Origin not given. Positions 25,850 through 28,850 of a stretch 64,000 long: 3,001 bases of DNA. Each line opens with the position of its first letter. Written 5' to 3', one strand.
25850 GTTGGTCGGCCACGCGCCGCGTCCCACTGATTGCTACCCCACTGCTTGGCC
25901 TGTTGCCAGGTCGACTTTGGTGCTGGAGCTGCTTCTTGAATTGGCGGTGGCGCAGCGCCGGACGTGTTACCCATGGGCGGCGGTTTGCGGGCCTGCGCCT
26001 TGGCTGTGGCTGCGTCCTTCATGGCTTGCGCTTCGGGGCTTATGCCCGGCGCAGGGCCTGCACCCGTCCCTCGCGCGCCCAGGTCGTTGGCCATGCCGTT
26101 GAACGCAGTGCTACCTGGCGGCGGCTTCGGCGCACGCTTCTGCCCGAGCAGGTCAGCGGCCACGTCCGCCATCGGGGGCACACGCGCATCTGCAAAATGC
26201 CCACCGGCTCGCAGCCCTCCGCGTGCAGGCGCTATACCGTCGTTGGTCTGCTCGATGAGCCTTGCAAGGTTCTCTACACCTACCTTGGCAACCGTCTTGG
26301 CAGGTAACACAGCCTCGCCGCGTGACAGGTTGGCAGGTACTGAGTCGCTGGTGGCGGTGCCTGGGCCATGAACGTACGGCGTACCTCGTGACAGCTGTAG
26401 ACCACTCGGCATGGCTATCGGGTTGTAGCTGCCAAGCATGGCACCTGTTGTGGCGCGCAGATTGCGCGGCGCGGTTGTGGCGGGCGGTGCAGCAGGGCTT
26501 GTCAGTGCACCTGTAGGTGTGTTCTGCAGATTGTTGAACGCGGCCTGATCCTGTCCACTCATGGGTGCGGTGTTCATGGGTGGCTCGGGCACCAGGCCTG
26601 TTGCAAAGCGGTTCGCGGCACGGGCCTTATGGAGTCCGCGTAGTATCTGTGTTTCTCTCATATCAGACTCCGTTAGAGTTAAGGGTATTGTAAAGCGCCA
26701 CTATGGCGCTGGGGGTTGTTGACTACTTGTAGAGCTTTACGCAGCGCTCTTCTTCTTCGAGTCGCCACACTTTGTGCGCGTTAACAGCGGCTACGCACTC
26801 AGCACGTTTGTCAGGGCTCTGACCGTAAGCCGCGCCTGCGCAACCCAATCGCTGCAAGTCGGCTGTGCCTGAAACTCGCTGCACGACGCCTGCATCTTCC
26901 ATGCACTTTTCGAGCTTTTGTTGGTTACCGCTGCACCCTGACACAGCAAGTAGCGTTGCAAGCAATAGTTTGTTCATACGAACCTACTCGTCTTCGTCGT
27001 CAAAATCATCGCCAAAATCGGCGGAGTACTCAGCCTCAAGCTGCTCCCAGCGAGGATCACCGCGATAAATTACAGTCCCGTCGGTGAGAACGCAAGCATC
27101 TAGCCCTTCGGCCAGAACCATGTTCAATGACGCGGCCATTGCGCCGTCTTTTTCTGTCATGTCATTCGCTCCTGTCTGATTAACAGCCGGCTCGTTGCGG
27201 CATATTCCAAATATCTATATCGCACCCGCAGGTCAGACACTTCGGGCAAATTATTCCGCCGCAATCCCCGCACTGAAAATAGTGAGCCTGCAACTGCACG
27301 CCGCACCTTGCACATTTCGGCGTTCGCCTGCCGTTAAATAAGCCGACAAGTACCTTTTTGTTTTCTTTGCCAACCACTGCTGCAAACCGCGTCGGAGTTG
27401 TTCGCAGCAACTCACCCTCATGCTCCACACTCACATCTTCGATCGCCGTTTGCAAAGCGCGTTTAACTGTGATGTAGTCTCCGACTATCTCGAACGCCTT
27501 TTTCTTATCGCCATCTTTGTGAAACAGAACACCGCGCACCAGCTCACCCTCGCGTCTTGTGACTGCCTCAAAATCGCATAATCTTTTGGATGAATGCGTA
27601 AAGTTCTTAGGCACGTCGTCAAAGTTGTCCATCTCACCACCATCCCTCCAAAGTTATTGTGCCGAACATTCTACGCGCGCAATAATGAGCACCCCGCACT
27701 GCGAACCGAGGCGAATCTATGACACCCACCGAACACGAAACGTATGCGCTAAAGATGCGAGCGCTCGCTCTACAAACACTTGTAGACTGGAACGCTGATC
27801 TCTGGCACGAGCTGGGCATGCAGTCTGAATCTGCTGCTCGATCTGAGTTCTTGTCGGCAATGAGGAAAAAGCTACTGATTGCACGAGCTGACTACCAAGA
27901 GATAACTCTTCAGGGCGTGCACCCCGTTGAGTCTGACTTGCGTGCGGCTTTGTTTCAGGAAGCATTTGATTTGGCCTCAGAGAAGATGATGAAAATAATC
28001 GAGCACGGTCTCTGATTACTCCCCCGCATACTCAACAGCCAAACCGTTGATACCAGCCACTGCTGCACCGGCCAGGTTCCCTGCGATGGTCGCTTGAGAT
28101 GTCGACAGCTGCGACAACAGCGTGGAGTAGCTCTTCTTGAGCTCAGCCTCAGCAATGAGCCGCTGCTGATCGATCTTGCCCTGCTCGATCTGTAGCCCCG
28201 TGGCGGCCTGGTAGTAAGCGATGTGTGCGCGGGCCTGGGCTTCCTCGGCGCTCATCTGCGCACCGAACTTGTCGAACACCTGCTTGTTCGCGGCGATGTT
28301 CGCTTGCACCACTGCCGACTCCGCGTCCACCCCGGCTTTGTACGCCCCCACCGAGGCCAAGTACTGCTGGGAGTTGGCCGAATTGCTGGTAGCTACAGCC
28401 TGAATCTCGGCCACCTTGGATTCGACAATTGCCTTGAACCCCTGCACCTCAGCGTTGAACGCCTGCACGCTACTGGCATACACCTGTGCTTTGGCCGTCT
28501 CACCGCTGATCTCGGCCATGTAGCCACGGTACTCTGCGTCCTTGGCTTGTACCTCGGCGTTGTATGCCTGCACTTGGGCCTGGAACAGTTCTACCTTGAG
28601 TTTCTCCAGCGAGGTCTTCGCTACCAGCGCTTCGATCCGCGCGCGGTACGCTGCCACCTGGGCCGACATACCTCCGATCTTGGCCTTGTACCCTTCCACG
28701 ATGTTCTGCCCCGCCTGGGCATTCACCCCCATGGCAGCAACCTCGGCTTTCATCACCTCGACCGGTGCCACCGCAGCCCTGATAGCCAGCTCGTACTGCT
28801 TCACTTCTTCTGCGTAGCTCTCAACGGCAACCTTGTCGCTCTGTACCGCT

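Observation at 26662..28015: Low-GC moron island inside the ejection-protein operon: lipoprotein, acidic tail protein, double zinc-ribbon protein and a divergent gene with a palindrome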

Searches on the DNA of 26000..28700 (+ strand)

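Call 4: search_dna_similar(query=window:26000-28700:+, collection=phages, mode=distant, max_rows=30)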
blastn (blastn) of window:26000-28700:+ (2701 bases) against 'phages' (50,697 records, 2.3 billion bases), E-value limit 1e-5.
No match.

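Call 100: search_rna_families(source=window, start=26300, end=28300, threshold=evalue, max_evalue=1)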
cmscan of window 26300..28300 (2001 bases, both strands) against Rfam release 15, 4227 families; matches with E-value up to 1: 0.
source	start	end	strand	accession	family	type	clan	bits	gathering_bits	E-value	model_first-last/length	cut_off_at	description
